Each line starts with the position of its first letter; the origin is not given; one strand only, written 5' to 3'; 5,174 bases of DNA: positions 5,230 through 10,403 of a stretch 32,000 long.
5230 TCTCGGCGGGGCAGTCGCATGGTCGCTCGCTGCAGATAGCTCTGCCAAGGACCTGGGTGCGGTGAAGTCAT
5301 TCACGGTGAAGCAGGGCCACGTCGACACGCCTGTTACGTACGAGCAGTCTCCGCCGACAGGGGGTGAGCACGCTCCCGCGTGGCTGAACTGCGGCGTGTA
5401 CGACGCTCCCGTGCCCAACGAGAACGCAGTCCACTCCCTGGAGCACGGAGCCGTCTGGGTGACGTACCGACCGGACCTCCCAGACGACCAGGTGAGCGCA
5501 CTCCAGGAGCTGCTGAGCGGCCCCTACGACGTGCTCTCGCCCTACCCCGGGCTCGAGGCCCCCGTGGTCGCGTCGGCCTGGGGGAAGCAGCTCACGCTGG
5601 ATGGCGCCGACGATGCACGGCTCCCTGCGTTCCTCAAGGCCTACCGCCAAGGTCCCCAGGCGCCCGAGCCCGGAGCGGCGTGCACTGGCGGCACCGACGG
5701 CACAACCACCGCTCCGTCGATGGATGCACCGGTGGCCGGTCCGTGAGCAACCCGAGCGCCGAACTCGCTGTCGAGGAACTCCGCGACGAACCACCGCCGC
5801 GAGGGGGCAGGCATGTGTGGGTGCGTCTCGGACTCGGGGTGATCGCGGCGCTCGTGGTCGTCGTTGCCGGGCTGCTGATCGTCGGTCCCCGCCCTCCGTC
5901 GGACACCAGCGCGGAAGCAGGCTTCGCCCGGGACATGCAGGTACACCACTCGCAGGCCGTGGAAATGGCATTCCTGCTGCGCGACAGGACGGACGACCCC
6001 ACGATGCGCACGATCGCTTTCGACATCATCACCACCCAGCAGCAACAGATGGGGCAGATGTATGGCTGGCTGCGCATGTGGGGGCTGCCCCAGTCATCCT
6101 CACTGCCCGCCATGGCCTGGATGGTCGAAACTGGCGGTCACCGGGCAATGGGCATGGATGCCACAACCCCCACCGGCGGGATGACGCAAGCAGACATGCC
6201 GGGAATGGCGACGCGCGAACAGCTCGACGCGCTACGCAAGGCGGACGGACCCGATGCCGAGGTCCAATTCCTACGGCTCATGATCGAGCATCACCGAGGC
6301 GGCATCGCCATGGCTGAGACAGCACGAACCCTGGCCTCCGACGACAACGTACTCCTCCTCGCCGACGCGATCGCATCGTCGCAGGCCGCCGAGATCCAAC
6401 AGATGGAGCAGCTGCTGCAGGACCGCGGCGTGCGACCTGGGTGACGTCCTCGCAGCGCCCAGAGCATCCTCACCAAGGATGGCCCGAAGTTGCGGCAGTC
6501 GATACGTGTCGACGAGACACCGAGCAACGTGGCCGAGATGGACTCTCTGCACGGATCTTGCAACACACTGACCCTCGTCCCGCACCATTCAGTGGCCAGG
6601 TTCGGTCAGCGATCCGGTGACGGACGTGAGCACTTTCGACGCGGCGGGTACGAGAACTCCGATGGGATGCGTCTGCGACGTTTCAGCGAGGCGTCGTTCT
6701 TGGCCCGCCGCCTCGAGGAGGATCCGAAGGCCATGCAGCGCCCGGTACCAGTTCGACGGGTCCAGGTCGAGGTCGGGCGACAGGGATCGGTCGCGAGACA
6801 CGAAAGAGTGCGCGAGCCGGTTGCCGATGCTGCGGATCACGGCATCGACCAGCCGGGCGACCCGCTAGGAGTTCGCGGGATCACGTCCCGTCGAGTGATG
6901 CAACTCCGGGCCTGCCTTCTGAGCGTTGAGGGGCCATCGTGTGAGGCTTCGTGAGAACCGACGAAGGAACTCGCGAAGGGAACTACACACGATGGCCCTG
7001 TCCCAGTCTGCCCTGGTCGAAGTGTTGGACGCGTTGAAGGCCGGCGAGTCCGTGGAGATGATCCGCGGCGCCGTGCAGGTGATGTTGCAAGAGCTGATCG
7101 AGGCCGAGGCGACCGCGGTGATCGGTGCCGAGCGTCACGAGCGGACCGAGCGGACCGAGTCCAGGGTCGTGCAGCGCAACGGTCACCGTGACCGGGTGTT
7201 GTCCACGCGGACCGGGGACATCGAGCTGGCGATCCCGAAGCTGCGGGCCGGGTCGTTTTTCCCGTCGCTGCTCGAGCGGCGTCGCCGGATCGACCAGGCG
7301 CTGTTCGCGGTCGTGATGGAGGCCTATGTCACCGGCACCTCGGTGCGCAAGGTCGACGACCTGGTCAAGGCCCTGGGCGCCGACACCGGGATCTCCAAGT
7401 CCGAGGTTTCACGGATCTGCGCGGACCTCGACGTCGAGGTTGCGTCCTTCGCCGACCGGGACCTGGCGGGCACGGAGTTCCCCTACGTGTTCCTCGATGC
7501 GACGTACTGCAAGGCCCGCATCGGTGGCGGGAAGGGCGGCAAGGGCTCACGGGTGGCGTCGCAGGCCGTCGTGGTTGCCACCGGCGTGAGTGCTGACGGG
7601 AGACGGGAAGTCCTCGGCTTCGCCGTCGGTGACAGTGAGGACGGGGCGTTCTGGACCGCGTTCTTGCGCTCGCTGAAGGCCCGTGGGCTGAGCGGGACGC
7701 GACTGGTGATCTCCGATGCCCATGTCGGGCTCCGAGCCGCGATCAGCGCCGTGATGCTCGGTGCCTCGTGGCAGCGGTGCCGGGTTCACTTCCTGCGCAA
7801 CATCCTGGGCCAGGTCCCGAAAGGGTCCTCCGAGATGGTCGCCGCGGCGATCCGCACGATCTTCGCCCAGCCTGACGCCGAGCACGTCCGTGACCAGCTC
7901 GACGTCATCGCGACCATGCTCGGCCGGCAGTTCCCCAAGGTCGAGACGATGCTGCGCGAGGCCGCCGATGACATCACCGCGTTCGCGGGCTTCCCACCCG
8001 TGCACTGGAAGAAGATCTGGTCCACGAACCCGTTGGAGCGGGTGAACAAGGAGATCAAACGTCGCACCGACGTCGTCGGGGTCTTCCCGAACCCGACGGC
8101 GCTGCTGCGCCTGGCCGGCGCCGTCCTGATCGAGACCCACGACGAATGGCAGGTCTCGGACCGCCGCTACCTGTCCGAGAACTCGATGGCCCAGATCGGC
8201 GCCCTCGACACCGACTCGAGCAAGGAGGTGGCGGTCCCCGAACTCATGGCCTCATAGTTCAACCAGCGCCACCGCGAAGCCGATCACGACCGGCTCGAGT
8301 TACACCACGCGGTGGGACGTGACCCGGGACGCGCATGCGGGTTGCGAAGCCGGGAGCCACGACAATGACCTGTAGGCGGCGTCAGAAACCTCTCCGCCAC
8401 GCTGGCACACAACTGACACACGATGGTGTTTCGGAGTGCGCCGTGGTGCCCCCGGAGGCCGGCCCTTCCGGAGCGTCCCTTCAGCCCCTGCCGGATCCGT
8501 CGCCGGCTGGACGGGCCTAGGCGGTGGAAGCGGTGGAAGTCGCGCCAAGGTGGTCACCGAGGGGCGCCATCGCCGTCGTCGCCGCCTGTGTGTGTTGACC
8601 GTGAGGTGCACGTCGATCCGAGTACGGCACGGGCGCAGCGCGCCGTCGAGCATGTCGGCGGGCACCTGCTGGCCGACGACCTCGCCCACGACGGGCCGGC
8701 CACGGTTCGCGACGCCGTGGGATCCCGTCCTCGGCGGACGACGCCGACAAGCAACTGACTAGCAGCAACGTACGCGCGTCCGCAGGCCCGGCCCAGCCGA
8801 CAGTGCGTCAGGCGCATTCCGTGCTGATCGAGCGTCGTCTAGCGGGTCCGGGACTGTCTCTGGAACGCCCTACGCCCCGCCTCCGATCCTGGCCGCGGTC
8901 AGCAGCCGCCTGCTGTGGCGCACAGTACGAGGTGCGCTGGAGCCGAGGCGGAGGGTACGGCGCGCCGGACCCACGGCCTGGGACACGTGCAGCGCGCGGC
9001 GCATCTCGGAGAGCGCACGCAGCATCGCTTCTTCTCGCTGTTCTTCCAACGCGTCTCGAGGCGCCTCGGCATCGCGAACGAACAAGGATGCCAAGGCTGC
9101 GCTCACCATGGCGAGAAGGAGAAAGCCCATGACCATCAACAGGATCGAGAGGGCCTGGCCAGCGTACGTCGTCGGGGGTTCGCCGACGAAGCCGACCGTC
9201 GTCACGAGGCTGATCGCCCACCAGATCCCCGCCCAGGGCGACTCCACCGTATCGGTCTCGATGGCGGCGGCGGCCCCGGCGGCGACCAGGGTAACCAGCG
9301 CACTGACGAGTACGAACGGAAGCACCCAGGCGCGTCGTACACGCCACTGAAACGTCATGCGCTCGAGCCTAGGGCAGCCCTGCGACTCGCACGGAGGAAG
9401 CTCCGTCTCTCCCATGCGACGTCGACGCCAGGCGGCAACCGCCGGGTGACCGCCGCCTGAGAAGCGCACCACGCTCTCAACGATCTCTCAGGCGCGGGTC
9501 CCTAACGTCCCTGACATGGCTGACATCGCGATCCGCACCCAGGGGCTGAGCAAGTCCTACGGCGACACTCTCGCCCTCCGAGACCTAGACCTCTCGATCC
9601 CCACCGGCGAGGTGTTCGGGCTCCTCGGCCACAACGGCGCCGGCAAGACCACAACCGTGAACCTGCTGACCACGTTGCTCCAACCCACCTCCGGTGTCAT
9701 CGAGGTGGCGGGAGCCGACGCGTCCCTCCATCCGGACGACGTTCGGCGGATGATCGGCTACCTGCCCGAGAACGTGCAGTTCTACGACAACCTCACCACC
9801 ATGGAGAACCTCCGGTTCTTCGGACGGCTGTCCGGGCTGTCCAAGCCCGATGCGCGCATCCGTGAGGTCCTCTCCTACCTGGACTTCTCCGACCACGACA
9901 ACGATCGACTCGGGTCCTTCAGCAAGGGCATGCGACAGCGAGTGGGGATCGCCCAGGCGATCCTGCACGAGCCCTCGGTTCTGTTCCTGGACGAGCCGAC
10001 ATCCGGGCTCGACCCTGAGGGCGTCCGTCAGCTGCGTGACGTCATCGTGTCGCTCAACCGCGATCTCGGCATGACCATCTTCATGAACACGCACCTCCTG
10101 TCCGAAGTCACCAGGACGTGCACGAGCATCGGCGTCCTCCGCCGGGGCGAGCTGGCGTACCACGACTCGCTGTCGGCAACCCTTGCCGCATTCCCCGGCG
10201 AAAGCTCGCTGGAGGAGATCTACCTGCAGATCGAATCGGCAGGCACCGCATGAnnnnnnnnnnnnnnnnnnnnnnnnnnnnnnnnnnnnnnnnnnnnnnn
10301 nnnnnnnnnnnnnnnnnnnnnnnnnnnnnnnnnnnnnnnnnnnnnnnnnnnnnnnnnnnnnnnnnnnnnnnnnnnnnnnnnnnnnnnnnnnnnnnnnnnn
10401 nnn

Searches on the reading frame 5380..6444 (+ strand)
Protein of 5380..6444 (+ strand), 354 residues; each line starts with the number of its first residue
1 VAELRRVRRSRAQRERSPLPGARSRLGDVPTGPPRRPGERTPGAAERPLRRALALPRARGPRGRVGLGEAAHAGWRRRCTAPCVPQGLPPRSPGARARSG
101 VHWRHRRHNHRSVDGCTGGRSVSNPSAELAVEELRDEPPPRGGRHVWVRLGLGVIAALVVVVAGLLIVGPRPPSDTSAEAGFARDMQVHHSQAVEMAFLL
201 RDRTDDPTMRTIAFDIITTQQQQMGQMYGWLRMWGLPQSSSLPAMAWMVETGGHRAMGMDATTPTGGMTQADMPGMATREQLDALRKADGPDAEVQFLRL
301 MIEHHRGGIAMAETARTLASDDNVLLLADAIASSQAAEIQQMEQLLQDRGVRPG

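Call 9: search_protein_families(library=pfam, proteins=[window:5380-6444:+], max_evalue=0.01)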
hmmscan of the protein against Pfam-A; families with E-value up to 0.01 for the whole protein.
window:5380-6444:+ (354 aa): 2 families
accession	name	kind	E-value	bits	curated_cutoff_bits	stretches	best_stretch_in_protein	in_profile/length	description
PF03713.19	DUF305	-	1.3e-45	155.6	27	1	179-346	1-151/151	Domain of unknown function (DUF305)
PF13628.12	DUF4142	-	0.0054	17.4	27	0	269-344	61-137/138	Domain of unknown function (DUF4142)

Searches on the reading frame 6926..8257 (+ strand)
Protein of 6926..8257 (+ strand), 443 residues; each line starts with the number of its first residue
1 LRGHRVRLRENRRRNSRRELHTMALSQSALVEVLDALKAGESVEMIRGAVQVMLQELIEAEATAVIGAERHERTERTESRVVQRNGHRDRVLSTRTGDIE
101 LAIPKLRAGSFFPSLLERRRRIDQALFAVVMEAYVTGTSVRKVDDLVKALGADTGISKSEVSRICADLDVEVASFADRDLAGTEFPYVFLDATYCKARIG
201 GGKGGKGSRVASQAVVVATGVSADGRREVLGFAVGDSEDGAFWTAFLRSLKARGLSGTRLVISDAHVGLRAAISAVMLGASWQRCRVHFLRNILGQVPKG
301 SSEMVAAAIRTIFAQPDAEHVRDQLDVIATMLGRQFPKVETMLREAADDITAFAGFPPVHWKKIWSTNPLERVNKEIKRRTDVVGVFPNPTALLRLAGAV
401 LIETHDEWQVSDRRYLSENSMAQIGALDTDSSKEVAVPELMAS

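Call 9: search_protein_families(library=pfam, proteins=[window:6926-8257:+], max_evalue=0.01)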
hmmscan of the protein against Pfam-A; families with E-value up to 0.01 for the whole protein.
window:6926-8257:+ (443 aa): 2 families
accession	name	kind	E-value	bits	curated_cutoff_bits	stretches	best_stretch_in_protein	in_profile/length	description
PF00872.24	Transposase_mut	-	1.8e-128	429.1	21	1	32-410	12-378/379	Transposase, Mutator family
PF10551.15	MULE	-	1.1e-05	26.1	27.6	1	214-292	16-99/99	MULE transposase domain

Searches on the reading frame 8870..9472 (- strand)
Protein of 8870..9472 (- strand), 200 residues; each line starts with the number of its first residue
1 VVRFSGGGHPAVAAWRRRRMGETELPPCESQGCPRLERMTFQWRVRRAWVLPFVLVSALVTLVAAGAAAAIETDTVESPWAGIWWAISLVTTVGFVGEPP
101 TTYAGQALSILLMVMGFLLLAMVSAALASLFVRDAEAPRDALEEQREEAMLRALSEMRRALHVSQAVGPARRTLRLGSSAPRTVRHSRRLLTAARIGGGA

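Call 9: search_protein_families(library=pfam, proteins=[window:8870-9472:-], max_evalue=0.01)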
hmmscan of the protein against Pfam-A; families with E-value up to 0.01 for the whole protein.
window:8870-9472:- (200 aa): 3 families
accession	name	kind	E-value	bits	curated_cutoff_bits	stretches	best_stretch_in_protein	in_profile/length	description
PF07885.22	Ion_trans_2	-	2.1e-07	31.1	22.5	1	60-132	4-78/79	Ion channel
PF00520.37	Ion_trans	-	3.7e-05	23.5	25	1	75-134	170-236/241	Ion transport protein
PF07264.17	EI24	-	0.0012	19.4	32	1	40-132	9-87/199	Sulfate transporter CysZ/Etoposide-induced protein 2.4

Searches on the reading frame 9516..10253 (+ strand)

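Call 9: search_protein_families(library=pfam, proteins=[window:9516-10253:+], max_evalue=0.01)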
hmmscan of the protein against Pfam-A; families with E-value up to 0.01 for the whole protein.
window:9516-10253:+ (245 aa): 3 families
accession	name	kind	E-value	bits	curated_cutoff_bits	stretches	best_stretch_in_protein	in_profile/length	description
PF00005.33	ABC_tran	-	4.1e-33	115.3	25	1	21-163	1-137/137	ABC transporter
PF13304.12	AAA_21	-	6.8e-11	43.2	27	1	109-194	208-299/304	AAA domain, putative AbiEii toxin, Type IV TA system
PF13401.12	AAA_22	-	0.0045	17.7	27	0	36-92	10-33/130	AAA domain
